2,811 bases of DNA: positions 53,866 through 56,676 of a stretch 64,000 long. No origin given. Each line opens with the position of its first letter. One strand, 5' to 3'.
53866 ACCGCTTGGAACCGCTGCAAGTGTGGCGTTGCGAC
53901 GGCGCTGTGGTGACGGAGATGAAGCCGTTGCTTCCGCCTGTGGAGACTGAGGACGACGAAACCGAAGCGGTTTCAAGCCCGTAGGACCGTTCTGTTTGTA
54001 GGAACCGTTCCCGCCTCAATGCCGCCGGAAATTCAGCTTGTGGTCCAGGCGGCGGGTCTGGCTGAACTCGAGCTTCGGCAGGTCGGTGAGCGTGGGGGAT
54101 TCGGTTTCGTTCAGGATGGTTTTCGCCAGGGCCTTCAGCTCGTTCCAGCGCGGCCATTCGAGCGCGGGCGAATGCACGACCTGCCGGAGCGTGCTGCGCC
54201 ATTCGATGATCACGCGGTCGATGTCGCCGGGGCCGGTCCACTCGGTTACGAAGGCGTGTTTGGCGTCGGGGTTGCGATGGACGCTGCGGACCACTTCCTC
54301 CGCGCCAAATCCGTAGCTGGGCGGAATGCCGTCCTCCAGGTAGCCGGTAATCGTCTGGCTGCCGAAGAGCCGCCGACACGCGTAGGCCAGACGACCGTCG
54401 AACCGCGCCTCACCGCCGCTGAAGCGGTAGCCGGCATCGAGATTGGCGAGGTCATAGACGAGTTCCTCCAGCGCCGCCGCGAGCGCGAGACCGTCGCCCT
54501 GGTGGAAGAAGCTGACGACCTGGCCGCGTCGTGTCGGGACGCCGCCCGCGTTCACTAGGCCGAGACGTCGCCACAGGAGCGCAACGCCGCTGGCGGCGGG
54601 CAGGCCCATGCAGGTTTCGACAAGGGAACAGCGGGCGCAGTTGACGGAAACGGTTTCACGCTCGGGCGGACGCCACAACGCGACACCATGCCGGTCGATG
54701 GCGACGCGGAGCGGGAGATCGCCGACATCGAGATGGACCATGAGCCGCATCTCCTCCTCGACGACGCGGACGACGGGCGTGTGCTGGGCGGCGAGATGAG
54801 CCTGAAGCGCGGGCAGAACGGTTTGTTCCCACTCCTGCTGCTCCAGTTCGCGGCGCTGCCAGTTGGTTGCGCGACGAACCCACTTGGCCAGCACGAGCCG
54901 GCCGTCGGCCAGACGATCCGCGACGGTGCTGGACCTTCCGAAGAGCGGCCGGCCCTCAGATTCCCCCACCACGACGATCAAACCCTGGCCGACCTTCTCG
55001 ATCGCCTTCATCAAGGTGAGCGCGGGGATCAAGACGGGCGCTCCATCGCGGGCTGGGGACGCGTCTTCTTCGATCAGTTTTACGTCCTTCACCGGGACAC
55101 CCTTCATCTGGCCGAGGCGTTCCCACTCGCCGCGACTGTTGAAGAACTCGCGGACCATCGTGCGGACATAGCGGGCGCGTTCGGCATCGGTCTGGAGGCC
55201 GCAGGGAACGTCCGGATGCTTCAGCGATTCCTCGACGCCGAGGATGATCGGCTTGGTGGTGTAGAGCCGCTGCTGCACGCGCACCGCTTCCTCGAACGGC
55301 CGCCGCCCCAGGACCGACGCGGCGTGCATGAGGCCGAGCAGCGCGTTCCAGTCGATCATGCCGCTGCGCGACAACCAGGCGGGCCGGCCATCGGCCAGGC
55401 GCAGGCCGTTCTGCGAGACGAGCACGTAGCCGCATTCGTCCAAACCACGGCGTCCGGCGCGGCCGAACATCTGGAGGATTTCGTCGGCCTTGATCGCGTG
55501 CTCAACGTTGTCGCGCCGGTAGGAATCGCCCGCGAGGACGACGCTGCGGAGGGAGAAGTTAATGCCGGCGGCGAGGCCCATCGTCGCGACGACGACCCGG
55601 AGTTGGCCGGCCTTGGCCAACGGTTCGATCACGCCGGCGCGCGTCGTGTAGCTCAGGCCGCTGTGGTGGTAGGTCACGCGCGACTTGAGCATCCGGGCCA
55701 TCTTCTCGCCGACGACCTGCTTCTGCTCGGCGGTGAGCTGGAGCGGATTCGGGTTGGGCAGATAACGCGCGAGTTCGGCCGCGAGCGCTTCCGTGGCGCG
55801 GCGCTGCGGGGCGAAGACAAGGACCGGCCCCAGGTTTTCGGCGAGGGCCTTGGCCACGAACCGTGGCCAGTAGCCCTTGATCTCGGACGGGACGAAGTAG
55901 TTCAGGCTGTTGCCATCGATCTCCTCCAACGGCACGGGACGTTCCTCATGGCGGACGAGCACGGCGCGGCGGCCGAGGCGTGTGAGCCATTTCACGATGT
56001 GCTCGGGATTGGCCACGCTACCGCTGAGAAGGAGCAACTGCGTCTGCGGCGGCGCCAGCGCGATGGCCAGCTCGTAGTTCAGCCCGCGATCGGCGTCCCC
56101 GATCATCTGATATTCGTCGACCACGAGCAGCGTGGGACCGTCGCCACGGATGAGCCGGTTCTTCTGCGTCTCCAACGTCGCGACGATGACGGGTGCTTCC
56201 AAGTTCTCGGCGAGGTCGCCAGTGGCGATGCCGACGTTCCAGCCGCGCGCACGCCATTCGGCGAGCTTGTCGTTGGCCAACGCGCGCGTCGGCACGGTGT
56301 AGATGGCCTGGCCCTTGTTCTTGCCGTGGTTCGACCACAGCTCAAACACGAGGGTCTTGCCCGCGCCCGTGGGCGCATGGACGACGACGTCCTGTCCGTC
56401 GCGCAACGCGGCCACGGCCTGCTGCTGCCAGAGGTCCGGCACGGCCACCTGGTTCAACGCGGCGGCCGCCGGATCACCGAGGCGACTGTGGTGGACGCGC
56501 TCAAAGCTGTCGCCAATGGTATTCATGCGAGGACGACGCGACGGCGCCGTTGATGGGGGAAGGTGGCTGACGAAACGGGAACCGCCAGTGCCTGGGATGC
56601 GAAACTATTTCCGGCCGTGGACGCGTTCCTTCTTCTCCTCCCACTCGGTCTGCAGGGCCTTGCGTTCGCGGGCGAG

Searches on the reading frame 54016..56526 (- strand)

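Call 94: search_protein_families(library=pfam, proteins=[window:54016-56526:-], max_evalue=0.0001)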
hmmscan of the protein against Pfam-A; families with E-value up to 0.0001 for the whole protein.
window:54016-56526:- (836 aa): 5 families
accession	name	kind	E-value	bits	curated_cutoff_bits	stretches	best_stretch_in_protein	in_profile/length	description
PF00270.35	DEAD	-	6.9e-21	75.1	26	1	34-173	4-163/167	DEAD/DEAH box helicase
PF00271.37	Helicase_C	-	8.7e-08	32.8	23.5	1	274-361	32-110/110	Helicase conserved C-terminal domain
PF22527.2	DEXQc_Suv3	-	4.8e-07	29.9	27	1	47-155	15-118/154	DEXQ-box helicase domain of Suv3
PF13604.12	AAA_30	-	7.3e-07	29.5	27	1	34-146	6-104/191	AAA domain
PF13245.12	AAA_19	-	8.8e-05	23.1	25.1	0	34-166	1-122/134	AAA domain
